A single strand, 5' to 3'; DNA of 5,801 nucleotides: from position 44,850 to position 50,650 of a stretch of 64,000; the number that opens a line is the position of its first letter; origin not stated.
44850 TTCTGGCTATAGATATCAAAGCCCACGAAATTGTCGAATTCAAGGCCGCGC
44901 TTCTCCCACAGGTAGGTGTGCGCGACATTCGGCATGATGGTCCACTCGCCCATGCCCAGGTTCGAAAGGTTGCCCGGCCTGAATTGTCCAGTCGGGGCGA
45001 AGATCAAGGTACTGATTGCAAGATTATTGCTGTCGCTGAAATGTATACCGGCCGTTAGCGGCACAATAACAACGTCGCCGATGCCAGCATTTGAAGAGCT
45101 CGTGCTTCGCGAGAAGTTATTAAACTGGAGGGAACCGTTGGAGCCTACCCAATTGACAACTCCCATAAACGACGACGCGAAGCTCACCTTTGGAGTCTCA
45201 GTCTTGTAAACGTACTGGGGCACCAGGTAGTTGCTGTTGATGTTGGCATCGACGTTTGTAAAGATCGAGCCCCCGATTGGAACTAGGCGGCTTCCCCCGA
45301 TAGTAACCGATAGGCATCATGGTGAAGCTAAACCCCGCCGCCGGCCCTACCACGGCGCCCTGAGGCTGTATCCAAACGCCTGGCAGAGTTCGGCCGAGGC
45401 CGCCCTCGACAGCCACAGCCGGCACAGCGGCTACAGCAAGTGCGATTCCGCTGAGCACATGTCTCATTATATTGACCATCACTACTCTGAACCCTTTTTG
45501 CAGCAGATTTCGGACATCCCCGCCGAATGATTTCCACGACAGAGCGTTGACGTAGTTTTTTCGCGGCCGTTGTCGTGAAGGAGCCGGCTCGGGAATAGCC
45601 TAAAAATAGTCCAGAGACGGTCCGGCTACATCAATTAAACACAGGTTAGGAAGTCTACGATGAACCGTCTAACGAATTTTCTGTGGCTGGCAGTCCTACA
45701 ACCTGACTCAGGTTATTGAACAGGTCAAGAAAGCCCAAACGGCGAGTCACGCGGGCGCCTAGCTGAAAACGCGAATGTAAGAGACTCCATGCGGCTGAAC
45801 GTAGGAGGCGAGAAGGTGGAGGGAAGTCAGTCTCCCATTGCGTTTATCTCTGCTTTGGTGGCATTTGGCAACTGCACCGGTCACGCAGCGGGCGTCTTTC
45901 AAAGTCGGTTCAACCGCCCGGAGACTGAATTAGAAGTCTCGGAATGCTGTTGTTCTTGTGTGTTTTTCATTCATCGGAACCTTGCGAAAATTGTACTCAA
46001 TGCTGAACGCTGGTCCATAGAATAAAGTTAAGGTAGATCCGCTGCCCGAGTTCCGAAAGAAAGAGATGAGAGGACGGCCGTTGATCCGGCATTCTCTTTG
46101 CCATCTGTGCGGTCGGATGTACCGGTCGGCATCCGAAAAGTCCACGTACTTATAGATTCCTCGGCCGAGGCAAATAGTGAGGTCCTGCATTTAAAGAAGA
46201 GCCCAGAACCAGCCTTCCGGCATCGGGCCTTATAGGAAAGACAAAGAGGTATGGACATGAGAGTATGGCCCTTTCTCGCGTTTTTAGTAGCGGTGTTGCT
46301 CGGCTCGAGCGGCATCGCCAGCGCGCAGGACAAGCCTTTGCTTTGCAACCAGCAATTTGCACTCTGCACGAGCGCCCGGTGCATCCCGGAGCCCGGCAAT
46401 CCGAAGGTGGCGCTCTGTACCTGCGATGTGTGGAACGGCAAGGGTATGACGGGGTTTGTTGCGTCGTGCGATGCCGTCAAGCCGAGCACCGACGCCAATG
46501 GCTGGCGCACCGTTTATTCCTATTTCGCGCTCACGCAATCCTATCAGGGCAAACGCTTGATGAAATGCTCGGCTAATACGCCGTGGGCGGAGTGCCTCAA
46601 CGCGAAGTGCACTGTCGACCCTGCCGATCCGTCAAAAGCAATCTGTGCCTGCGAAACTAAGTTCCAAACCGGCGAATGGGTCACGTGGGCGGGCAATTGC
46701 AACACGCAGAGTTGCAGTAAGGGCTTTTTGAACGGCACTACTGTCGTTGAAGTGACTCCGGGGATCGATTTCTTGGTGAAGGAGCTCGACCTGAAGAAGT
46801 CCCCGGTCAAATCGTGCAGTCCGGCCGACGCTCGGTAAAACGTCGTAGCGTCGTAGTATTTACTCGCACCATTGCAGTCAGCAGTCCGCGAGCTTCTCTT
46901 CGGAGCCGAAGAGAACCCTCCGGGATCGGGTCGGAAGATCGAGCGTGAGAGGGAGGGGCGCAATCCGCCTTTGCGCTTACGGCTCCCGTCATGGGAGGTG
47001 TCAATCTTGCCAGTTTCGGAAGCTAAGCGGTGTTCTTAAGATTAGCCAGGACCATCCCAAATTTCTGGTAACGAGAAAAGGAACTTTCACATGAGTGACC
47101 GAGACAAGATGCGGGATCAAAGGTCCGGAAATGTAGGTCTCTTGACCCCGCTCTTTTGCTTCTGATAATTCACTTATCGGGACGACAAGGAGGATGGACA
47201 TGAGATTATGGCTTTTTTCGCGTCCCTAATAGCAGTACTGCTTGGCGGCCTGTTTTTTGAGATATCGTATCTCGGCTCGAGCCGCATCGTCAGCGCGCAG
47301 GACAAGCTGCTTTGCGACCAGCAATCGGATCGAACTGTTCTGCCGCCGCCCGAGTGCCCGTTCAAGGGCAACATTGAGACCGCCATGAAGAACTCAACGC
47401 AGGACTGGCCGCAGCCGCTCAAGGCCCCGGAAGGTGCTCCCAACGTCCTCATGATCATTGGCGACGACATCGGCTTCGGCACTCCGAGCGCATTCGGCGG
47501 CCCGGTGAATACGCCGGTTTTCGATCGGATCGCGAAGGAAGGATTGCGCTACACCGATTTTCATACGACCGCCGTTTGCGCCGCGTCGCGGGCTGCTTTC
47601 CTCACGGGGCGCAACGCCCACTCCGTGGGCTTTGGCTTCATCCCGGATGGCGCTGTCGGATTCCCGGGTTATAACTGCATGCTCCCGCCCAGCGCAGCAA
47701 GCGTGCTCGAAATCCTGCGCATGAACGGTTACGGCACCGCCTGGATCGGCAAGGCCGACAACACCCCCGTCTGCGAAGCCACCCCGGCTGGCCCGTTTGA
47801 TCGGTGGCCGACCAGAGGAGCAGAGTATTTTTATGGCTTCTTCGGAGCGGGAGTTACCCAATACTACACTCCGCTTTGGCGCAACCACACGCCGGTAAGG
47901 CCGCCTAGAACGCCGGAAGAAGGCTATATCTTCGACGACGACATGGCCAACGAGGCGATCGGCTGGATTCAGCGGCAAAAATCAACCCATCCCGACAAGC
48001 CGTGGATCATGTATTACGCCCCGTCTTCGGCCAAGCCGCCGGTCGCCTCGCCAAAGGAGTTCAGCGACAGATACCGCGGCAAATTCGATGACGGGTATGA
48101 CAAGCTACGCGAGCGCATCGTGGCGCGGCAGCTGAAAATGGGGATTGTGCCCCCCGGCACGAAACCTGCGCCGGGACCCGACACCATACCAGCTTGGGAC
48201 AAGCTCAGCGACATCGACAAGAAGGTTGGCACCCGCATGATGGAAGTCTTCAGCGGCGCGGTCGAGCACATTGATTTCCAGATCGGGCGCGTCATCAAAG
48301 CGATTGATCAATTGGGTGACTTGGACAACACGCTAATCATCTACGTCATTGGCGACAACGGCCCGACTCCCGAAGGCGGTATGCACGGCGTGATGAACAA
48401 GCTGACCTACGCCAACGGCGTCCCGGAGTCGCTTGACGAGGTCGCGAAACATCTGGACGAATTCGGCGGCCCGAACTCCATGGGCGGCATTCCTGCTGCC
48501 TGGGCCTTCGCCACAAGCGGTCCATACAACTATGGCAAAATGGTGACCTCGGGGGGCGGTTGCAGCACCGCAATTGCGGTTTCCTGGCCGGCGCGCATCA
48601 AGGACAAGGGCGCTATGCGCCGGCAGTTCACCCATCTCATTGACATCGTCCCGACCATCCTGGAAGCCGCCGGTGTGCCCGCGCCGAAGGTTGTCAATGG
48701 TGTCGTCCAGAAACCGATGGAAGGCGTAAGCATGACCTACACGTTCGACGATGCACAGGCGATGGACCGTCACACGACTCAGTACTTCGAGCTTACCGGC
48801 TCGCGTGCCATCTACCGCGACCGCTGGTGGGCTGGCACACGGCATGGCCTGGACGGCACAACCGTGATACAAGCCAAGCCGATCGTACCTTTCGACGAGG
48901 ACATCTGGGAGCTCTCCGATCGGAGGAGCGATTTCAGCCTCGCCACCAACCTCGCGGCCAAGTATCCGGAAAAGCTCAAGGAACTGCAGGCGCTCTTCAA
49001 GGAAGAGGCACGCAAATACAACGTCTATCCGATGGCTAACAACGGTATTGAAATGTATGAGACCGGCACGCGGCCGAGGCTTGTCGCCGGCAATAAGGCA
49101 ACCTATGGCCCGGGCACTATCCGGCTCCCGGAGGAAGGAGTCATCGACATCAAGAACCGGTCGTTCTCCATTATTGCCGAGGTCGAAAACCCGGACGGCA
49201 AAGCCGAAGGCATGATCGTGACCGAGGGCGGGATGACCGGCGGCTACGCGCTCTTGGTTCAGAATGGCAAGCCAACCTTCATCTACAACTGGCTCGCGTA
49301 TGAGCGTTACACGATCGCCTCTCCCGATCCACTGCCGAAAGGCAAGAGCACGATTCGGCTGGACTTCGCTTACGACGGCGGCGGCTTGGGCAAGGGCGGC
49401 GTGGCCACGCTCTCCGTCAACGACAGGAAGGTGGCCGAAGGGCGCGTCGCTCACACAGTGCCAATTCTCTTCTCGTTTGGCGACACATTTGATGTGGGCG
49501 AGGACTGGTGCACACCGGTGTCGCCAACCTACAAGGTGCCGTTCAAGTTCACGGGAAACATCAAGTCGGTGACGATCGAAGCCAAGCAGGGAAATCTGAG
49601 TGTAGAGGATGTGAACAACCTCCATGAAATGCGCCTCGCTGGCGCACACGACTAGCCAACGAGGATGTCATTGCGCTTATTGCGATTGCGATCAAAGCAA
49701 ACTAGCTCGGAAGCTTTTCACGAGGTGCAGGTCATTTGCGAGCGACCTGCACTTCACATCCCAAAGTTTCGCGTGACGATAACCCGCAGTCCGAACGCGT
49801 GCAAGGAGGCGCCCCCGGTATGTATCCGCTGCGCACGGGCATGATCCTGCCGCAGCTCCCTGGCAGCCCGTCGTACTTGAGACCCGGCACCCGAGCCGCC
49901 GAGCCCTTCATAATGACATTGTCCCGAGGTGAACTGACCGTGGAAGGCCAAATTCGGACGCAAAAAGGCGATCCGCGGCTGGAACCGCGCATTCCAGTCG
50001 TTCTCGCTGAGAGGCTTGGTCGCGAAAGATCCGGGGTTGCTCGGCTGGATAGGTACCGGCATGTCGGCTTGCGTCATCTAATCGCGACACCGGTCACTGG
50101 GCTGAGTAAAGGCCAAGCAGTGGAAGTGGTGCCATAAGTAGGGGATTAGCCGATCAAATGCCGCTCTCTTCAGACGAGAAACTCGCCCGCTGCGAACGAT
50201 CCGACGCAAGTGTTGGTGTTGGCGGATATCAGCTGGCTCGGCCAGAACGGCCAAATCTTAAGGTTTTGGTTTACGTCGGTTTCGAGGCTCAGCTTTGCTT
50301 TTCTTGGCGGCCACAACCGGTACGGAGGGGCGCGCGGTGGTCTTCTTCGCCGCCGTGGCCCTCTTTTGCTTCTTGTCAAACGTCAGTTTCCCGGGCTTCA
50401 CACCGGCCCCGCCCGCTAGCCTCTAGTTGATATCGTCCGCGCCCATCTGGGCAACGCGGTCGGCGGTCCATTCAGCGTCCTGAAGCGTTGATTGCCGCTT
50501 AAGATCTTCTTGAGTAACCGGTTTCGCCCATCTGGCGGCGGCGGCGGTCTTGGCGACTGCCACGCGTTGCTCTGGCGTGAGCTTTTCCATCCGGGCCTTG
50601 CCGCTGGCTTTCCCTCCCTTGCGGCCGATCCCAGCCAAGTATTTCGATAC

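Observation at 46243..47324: Arylsulfatase has acquired the ribosome-binding site, signal peptide and first mature residues of the neighbouring Cys-rich gene by a local duplication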

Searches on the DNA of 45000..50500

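Call 48: search_rna_families(source=window, start=45000, end=50500, threshold=evalue, max_evalue=1)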
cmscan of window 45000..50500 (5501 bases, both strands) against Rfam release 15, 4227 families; matches with E-value up to 1: 0.
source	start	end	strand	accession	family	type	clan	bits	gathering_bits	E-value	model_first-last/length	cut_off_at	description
